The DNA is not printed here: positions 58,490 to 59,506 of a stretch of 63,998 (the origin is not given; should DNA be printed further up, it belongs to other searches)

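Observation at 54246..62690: Conjugative/mobilizable-element module inside a tailed-phage genome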

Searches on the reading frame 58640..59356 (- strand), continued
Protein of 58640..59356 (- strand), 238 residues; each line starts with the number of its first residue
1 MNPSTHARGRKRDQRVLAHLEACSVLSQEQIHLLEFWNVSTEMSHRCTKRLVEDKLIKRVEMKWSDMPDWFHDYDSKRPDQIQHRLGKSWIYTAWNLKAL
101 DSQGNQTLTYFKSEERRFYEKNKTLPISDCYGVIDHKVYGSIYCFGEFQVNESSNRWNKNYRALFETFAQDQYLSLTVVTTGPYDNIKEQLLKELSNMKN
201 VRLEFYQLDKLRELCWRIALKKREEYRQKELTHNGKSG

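Call 105: fold_search(model_id=the predicted structure, library=viral)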
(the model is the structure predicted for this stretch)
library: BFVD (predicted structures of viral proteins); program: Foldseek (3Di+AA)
matches with E <= 10: 797; with E <= 0.001: 4
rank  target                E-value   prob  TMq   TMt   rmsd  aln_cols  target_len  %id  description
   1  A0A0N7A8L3            4.0e-05  1.00  0.38  0.48   9.1       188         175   18  (no name in the UniProt tables at hand)
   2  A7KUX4                5.4e-05  1.00  0.37  0.32   5.8       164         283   13  (no name in the UniProt tables at hand)
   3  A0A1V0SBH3            7.0e-05  1.00  0.31  0.23  19.7       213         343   13  DUF2726 domain-containing protein [Catovirus CTV1]
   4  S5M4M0                1.5e-04  1.00  0.41  0.36   5.2       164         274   15  Uncharacterized protein [Bacillus phage JL]
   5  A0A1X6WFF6            2.1e-03  1.00  0.34  0.38   6.0       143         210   15  (no name in the UniProt tables at hand)
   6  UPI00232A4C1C         2.7e-03  1.00  0.40  0.36   5.6       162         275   14  (no name look-up for this kind of identifier)
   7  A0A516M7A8            2.7e-03  0.98  0.33  0.42   8.2       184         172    9  (no name in the UniProt tables at hand)
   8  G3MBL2                4.4e-03  0.84  0.32  0.29  16.7       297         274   10  Gp146 [Bacillus phage G]
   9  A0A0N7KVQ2            4.4e-03  0.38  0.19  0.25  15.3       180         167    7  (no name in the UniProt tables at hand)
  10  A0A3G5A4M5            4.7e-03  0.82  0.27  0.16  14.4       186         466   13  C2H2-type domain-containing protein [Harvfovirus sp.]
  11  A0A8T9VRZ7            7.9e-03  0.98  0.31  0.39   5.1       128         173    9  (no name in the UniProt tables at hand)
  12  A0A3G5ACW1            8.4e-03  0.85  0.27  0.19   8.1       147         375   12  C2H2-type domain-containing protein [Hyperionvirus sp.]
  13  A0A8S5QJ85            9.0e-03  0.96  0.35  0.30   7.5       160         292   12  Restriction endonuclease [Siphoviridae sp. ctezl47]
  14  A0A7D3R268            9.0e-03  0.85  0.28  0.38   7.7       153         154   12  Uncharacterized protein [Fadolivirus FV1/VV64]
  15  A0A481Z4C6            9.6e-03  0.51  0.24  0.22  16.8       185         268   11  DNA-directed RNA polymerase subunit 5 [Pithovirus LCPAC101]
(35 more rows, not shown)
